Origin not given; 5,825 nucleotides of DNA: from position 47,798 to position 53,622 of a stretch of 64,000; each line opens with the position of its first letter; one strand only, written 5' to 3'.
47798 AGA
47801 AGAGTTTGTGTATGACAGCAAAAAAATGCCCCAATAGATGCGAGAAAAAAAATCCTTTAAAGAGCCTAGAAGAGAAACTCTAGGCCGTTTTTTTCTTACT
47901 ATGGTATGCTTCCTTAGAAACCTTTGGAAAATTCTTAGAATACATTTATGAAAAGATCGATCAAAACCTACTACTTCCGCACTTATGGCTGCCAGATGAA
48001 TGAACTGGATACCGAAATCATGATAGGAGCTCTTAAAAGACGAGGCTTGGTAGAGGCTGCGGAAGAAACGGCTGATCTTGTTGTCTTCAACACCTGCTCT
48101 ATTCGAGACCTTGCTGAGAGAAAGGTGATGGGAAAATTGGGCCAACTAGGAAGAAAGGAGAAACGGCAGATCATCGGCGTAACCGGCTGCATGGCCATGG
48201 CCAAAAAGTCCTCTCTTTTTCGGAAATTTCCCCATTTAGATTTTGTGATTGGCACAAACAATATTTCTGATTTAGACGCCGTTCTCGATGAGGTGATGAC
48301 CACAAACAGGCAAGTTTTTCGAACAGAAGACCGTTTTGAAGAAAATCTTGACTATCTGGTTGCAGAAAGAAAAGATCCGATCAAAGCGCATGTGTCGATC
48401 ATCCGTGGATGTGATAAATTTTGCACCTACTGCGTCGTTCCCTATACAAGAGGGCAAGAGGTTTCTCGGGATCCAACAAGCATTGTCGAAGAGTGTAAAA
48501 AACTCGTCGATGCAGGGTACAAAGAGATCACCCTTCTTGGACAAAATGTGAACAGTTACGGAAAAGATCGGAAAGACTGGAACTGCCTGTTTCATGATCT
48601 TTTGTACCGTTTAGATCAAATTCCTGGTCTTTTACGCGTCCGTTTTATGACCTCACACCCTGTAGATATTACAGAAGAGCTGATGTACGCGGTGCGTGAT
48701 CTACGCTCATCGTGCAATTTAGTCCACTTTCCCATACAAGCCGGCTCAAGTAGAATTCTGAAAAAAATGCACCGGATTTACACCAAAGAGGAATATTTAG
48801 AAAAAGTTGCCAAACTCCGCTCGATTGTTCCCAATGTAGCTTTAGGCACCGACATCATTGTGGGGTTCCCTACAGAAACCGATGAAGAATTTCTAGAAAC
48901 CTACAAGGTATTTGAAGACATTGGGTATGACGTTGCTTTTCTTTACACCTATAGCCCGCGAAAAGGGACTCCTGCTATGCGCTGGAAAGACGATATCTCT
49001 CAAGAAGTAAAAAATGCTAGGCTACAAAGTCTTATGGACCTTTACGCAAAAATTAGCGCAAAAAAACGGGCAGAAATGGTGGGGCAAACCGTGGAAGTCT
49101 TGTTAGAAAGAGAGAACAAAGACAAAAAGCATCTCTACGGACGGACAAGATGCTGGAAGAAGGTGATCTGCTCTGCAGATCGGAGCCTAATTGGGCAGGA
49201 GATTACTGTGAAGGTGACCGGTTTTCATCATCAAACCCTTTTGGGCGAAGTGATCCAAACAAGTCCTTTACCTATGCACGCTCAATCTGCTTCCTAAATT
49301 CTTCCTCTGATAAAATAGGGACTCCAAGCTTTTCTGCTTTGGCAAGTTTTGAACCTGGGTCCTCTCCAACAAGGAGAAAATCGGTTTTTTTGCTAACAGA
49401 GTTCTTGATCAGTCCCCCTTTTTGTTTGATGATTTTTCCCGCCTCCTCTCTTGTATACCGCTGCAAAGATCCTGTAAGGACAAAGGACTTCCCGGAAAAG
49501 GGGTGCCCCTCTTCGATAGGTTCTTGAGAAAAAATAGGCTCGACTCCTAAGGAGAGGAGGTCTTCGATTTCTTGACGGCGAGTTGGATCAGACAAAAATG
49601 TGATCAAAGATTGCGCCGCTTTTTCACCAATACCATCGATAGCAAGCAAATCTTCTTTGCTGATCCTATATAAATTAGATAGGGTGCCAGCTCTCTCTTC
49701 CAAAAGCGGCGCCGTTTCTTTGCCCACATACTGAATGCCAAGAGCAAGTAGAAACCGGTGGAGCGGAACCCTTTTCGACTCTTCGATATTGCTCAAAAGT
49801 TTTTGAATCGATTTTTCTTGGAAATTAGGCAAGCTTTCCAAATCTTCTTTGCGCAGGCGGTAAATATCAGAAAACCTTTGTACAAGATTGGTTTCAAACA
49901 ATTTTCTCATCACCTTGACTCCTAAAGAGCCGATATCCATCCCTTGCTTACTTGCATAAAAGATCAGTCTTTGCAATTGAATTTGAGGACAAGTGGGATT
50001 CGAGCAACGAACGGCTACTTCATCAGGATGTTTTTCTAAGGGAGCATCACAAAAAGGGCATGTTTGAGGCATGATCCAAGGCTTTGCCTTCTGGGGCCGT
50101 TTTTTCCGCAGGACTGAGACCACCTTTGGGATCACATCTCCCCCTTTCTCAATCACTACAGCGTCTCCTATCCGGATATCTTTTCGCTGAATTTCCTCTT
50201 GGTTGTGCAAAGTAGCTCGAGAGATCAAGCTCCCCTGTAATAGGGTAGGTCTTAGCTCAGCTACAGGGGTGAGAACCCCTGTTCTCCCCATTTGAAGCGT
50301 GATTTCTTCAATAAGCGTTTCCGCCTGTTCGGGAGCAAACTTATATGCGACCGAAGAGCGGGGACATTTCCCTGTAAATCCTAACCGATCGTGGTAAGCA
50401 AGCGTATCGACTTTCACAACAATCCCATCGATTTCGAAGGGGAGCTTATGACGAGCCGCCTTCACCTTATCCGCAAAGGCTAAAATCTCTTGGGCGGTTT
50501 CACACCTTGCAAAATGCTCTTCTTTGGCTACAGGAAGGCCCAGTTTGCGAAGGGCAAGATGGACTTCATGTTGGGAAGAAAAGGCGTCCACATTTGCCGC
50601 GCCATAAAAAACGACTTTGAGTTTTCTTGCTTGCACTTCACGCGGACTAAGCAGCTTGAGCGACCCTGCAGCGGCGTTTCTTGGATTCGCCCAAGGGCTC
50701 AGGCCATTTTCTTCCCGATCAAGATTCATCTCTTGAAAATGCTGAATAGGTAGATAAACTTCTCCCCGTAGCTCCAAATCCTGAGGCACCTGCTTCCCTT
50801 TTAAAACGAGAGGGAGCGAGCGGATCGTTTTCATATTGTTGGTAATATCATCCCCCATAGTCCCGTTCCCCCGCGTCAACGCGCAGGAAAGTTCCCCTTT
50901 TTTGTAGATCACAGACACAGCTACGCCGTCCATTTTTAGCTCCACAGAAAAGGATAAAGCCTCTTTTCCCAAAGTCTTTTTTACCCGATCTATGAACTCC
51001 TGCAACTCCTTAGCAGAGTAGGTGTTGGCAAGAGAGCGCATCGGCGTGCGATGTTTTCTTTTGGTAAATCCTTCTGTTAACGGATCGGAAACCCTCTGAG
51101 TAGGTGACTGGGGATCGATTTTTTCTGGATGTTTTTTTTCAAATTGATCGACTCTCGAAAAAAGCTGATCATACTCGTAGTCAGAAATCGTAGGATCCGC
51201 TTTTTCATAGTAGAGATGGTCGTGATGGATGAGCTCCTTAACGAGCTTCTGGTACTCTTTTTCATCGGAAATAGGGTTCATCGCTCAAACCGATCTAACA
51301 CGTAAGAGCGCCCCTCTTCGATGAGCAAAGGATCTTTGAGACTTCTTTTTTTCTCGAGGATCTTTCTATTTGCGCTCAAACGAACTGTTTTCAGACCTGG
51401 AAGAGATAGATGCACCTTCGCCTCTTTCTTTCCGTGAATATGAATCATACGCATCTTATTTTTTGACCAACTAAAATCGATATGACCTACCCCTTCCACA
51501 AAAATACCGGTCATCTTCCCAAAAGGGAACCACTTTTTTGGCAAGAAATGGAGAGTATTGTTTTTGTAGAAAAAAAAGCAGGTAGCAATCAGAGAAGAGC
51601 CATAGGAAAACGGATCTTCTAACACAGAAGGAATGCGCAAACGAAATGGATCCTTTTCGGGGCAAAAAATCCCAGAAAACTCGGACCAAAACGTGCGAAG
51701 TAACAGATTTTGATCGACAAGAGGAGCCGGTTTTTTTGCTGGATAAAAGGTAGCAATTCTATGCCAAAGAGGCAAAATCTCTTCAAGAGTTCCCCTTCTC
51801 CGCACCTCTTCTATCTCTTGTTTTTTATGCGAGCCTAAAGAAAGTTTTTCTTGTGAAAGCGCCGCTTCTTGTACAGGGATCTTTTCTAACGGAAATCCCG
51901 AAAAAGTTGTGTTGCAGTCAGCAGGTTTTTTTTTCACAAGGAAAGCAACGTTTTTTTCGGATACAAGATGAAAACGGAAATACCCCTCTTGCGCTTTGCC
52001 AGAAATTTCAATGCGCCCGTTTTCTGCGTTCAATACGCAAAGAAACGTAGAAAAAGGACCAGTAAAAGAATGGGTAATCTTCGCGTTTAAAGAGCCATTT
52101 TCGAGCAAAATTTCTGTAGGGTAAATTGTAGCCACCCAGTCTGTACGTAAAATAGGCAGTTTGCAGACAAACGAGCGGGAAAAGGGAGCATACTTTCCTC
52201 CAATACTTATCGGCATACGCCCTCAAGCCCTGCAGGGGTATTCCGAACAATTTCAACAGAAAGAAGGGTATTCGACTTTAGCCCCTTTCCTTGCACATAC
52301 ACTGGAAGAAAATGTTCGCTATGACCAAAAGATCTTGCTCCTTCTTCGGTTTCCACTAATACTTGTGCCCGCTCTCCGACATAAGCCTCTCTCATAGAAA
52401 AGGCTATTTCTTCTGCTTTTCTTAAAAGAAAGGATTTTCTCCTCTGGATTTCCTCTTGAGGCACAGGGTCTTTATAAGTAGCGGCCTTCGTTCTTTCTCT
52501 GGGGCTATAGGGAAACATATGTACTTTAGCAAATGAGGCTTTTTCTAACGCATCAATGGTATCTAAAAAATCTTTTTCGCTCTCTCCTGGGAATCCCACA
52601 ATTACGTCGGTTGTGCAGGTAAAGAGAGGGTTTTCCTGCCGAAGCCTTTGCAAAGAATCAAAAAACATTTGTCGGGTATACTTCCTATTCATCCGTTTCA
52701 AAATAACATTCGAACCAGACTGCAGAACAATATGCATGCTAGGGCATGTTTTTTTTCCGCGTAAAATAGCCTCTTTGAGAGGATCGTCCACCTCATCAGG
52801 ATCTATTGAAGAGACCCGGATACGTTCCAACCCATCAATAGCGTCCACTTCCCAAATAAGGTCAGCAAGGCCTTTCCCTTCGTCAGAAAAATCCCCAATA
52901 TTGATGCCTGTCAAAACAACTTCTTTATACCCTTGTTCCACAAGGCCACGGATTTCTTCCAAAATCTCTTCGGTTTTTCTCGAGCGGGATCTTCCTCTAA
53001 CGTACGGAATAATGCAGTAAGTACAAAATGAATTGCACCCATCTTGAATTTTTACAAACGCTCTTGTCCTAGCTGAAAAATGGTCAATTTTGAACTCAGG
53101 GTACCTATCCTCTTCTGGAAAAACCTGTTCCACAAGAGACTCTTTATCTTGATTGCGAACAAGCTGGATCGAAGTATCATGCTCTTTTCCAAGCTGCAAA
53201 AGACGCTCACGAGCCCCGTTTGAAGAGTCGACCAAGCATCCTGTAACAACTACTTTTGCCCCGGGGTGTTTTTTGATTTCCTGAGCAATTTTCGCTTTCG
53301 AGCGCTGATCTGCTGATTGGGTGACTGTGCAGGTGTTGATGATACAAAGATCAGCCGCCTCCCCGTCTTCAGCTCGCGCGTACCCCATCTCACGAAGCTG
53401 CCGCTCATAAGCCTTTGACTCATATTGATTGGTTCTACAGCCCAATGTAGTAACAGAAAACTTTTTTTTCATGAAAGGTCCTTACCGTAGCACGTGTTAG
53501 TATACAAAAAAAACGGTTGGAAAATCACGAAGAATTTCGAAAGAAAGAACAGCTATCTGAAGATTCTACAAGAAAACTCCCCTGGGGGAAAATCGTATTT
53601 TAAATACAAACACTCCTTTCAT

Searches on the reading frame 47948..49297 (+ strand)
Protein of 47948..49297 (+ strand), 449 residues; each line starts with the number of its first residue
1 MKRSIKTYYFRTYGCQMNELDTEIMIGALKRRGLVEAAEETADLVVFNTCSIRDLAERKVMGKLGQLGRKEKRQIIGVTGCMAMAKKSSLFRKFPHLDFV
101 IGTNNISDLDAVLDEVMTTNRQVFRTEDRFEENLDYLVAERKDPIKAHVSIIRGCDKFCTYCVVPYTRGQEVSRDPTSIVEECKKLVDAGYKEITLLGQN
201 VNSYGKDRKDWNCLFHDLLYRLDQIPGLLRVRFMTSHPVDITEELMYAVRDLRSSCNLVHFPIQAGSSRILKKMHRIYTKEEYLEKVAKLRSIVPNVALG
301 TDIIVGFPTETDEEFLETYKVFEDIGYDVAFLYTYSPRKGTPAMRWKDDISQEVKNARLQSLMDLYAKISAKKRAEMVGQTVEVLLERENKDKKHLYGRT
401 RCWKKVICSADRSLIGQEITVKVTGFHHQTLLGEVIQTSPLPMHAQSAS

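Call 70: search_protein_families(library=pfam, proteins=[window:47948-49297:+], max_evalue=0.00001)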
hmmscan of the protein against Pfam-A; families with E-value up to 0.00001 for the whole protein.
window:47948-49297:+ (449 aa): 3 families
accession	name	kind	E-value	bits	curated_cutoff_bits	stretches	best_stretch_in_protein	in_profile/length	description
PF00919.26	UPF0004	-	9.4e-28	96.6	27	1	8-102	2-98/98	Uncharacterized protein family UPF0004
PF04055.27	Radical_SAM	-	3.4e-26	92.8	29.5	1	149-320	1-164/166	Radical SAM superfamily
PF01938.26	TRAM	-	1e-07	32.1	21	1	376-436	2-61/61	TRAM domain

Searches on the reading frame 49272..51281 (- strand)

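Call 70: search_protein_families(library=pfam, proteins=[window:49272-51281:-], max_evalue=0.00001)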
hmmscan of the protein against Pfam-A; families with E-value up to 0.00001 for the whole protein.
window:49272-51281:- (669 aa): 7 families
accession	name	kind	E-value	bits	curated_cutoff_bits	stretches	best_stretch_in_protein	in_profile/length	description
PF01653.23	DNA_ligase_aden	-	2.4e-82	276.7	27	1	71-318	3-253/253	NAD-dependent DNA ligase adenylation domain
PF03120.22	DNA_ligase_OB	-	4e-32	110.3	32.9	1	321-398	1-78/79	NAD-dependent DNA ligase OB-fold domain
PF12826.13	HHH_2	-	2.3e-16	60.1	27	1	509-570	1-62/64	Helix-hairpin-helix motif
PF00533.33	BRCT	-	2.7e-16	60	21.3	1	593-663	4-75/78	BRCA1 C Terminus (BRCT) domain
PF14520.12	HHH_5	-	9.4e-09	36.1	27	0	510-564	1-56/57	Helix-hairpin-helix domain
PF22745.1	Nlig-Ia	-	3.5e-07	31.2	27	1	12-58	8-54/92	DNA ligase-like, N-terminal NAD+-binding domain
PF03119.21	DNA_ligase_ZBD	-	5.7e-07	29.7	25.8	1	407-432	1-26/27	NAD-dependent DNA ligase C4 zinc finger domain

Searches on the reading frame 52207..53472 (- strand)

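Call 86: search_protein_families(library=pfam, proteins=[window:52207-53472:-], max_evalue=0.001)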
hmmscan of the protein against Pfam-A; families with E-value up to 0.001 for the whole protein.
window:52207-53472:- (421 aa): 2 families
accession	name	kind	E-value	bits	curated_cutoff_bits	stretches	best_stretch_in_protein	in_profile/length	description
PF04055.27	Radical_SAM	-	1.2e-25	91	29.5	1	141-308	2-165/166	Radical SAM superfamily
PF00919.26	UPF0004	-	1.9e-22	79.5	27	1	4-92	1-87/98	Uncharacterized protein family UPF0004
